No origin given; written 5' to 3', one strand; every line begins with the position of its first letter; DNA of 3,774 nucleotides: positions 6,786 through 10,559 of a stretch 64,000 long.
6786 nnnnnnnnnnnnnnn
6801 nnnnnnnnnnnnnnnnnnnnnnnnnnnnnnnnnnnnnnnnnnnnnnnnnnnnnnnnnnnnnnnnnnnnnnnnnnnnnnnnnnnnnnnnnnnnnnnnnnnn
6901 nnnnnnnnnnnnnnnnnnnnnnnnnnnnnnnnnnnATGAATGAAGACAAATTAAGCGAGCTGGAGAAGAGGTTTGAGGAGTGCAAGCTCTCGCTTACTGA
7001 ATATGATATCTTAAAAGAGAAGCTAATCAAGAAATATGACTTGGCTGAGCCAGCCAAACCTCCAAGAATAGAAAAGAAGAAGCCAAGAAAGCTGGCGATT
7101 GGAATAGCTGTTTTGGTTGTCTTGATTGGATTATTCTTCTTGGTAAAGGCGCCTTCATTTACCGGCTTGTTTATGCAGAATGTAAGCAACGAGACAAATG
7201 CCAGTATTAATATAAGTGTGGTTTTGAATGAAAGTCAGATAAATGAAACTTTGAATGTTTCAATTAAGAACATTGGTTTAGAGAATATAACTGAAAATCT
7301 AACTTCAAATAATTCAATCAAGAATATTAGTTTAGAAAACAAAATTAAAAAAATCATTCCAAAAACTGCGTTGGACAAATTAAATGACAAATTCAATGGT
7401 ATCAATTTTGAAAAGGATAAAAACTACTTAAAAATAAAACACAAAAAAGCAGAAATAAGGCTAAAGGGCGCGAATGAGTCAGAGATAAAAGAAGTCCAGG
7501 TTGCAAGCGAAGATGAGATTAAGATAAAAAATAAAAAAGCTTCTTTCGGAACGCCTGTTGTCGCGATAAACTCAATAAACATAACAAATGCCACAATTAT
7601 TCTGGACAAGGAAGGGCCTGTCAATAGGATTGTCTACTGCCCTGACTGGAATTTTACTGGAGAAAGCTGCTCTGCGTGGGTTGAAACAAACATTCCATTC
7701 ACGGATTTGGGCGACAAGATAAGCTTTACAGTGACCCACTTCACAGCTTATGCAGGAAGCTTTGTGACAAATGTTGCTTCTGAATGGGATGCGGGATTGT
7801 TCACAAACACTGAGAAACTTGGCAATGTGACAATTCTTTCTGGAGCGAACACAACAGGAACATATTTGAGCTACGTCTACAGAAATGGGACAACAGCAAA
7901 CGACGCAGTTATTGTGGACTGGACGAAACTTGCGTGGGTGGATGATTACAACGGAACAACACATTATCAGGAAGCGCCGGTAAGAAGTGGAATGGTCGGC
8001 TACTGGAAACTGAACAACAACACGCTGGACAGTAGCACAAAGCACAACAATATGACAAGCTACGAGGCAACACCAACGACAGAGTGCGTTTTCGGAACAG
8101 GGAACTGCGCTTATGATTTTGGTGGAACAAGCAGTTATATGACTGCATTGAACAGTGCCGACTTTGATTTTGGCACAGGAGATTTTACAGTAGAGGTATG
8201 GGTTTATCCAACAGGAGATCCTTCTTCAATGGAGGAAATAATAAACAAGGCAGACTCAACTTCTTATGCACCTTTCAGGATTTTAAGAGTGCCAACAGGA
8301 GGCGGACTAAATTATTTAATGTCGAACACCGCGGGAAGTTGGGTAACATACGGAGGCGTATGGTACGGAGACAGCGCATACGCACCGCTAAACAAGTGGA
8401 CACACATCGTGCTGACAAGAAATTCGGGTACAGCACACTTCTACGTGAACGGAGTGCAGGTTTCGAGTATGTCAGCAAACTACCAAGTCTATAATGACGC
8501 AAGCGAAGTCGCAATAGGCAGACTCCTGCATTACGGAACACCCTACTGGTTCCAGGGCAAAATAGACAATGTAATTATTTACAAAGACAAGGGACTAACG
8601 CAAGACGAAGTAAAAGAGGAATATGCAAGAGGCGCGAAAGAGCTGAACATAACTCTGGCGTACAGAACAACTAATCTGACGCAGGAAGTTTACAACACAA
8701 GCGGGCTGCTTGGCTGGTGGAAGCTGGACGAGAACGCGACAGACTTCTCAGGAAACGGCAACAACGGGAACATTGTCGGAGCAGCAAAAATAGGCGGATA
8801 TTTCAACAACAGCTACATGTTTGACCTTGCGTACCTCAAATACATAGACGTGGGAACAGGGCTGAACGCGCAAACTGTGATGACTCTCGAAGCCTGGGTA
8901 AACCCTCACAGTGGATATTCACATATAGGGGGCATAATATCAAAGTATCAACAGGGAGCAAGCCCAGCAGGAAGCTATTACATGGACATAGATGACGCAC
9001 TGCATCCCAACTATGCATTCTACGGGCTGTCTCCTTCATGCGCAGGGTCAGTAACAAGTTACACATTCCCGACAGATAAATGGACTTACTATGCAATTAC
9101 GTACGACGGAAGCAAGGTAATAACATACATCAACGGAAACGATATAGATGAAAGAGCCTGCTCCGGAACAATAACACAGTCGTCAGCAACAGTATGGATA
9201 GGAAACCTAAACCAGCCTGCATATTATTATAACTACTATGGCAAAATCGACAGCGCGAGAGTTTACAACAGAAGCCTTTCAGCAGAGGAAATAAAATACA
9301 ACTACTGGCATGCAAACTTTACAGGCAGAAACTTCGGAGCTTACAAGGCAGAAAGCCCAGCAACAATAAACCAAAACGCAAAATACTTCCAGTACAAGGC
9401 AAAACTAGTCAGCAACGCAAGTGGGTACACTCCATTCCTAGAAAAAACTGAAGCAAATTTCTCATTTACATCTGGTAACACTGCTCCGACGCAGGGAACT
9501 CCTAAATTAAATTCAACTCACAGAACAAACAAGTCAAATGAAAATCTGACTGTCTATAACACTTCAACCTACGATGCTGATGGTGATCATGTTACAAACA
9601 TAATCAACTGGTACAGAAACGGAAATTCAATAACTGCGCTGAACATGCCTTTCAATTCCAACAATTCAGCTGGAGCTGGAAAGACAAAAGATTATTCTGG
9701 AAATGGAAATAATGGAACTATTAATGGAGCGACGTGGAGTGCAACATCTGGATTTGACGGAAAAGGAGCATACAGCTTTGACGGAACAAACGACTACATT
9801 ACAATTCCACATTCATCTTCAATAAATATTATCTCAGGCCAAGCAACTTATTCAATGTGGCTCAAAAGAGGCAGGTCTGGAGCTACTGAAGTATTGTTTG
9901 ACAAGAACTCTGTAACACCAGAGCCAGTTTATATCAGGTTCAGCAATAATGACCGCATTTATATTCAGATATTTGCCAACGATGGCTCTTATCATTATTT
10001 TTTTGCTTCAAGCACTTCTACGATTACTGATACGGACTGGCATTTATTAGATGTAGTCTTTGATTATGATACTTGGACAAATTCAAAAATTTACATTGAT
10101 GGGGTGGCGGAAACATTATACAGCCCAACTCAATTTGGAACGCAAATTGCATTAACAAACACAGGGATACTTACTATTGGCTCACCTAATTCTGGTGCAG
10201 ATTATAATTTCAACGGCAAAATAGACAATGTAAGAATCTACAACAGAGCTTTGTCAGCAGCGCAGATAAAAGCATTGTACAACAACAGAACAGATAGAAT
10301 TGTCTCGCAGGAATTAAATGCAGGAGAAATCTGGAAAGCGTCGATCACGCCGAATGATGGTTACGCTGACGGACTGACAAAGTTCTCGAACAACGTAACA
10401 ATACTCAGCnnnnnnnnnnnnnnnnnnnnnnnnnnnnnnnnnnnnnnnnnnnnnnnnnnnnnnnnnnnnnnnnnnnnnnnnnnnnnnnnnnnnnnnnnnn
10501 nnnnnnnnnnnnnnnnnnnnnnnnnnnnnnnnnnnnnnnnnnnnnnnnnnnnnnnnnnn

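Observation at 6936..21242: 4,768-aa surface protein with an unusual N-in anchor and a lectin / beta-helix architecture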

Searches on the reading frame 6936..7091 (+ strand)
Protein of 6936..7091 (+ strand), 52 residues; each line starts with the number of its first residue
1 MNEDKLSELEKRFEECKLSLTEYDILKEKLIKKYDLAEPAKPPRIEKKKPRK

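Call 9: search_protein_families(library=pfam, proteins=[window:6936-7091:+], max_evalue=10)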
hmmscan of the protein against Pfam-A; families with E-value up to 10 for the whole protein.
seq(52 aa): 1 family
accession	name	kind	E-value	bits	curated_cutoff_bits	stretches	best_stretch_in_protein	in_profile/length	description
PF05120.17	GvpG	-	0.16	12.6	30.6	1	4-34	35-65/67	Gas vesicle protein G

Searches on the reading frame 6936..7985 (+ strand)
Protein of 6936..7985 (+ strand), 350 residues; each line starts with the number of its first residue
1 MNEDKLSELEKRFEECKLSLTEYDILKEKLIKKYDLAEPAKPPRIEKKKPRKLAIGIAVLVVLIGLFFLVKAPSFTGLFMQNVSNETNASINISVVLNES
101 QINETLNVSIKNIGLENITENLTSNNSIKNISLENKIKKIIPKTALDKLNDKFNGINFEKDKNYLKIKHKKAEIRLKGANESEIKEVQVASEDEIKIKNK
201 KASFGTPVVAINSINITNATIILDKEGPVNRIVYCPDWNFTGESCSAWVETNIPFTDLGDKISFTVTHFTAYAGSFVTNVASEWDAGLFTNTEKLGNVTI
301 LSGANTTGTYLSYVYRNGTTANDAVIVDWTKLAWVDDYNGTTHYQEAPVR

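Call 9: search_protein_families(library=pfam, proteins=[window:6936-7985:+], max_evalue=10)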
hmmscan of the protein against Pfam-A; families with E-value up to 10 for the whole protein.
window:6936-7985:+ (350 aa): 1 family
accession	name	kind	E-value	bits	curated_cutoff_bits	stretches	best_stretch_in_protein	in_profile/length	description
PF13786.12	DUF4179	-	1.1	10.2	30.1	1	47-114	3-71/94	Domain of unknown function (DUF4179)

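Call 19: find_homologous_proteins(query=window:6936-7985:+, max_evalue=0.001)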
Query window:6936-7985:+: 6423 candidates shared short words with the query, none scored E <= 0.001.

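Call 58: search_protein_representatives(protein=window:6936-7970:+)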
Query: 345 residues. Proteins with E-value up to 0.001 (for the whole library): 239; up to 1e-10: 66; up to 1e-30: 1. The best 150 are listed.
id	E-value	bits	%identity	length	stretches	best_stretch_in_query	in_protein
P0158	1.5e-156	536.9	80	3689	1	1-345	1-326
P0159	2.3e-20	89.4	51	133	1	194-280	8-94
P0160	4.6e-20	88.4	39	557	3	101-276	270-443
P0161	7.6e-20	87.7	32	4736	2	170-300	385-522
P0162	7.4e-19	84.4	38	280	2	211-277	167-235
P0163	1.0e-18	84.0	33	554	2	129-279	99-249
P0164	2.2e-18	82.9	33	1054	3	82-322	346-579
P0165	7.5e-18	81.1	38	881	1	133-310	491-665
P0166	1.9e-17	79.8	42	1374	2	202-278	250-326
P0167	3.1e-17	79.1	36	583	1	82-279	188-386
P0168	1.0e-16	77.4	38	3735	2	140-324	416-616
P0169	1.1e-16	77.3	37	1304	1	166-280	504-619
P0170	2.9e-16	75.9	41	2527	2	203-280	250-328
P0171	3.6e-16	75.6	32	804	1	155-315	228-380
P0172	4.2e-16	75.4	38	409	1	170-323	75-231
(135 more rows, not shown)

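Call 62: find_encoding_contigs(protein=P0158, flank=10000, max_places=4)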
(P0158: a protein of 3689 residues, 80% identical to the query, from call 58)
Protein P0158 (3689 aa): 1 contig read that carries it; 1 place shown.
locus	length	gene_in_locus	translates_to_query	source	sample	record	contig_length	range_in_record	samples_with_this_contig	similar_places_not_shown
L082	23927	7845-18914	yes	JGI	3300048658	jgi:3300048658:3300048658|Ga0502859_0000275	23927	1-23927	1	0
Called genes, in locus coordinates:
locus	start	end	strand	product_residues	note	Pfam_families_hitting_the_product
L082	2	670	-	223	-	?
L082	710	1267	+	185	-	-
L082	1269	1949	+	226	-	-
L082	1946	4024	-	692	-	-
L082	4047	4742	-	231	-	-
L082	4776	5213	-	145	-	-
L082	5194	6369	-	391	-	-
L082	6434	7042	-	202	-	-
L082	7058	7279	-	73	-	-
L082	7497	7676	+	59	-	PF08281:Sigma70_r4_2 (weak)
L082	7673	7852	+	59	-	PF08281:Sigma70_r4_2 (weak)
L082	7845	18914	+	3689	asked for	PF25788:Ig_Rha78A_N (faint), PF02210:Laminin_G_2 (faint), PF13385:Laminin_G_3, PF13229:Beta_helix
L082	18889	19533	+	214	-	-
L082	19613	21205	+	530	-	PF06418:CTP_synth_N, PF00117:GATase, PF07722:Peptidase_C26 (faint)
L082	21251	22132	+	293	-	PF02355:SecD_SecF_C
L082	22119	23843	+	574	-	PF02355:SecD_SecF_C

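Call 65: search_protein_families(library=ncbifam, proteins=[window:6936-7970:+], max_evalue=0.1)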
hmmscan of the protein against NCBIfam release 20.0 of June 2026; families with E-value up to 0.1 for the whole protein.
window:6936-7970:+ (345 aa): 1 family
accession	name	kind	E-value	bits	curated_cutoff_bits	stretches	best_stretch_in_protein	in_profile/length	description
NF038305.1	HpsJ_fam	subfamily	0.0007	19.6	60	1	46-177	69-185/234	HpsJ family protein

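Call 72: find_related_loci(query=window:6936-7970:+, collection=metagenome_contigs, flank=10000)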
Query window:6936-7970:+ (345 aa) in metagenome_contigs; peptide patterns used: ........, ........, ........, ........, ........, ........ (x = any residue, [..] = any of these).
175 stretches matched a pattern; 1 encode a relative of the query (tblastn E <= 1e-3); 1 distinct loci.
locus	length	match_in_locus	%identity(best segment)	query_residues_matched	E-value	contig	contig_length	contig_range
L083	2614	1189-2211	93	1-345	0e+0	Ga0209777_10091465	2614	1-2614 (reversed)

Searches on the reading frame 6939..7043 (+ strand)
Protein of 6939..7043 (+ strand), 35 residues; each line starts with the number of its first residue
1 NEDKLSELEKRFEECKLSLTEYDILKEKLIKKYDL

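Call 71: search_protein_families(library=pfam, proteins=[window:6939-7043:+], max_evalue=10)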
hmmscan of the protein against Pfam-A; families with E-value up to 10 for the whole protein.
seq(35 aa): 1 family
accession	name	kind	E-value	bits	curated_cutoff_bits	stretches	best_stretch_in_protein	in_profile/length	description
PF05120.17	GvpG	-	0.054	14.1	30.6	1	3-33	35-65/67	Gas vesicle protein G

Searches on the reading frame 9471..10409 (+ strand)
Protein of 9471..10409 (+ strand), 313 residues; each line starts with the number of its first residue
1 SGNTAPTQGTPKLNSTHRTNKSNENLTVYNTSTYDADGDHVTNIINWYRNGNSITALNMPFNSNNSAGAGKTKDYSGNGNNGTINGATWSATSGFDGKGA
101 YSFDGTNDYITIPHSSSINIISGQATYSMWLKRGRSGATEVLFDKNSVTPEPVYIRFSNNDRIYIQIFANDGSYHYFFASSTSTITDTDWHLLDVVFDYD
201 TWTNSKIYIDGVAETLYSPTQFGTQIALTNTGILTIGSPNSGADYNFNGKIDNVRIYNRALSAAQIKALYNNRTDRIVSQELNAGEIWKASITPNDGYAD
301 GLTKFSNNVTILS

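Call 38: search_solved_structures(query=window:9471-10409:+, max_evalue=1)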
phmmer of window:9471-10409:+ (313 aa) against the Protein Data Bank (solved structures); distinct sequences matched with E-value up to 1: 4.
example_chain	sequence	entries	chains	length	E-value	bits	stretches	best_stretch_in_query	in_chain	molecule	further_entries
4qvs_A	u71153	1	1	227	1.5e-07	34.2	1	67-271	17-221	S-layer domain-containing protein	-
4pbo_A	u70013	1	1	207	0.0087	18.5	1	236-279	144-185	C-reactive protein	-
4pbp_A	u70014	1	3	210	0.009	18.5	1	236-279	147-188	C-reactive protein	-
2rrf_A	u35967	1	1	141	0.53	12.7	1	122-177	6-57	Zinc finger FYVE domain-containing protein 21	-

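Call 65: search_protein_families(library=ncbifam, proteins=[window:9471-10409:+], max_evalue=0.1)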
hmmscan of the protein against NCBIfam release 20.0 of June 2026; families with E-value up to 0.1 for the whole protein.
window:9471-10409:+ (313 aa): 1 family
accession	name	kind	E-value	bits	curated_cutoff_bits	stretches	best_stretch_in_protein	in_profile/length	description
NF052521.1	TafC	equivalog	7.5e-13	48.3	410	1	93-273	187-363/373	TafC family fimbrial protein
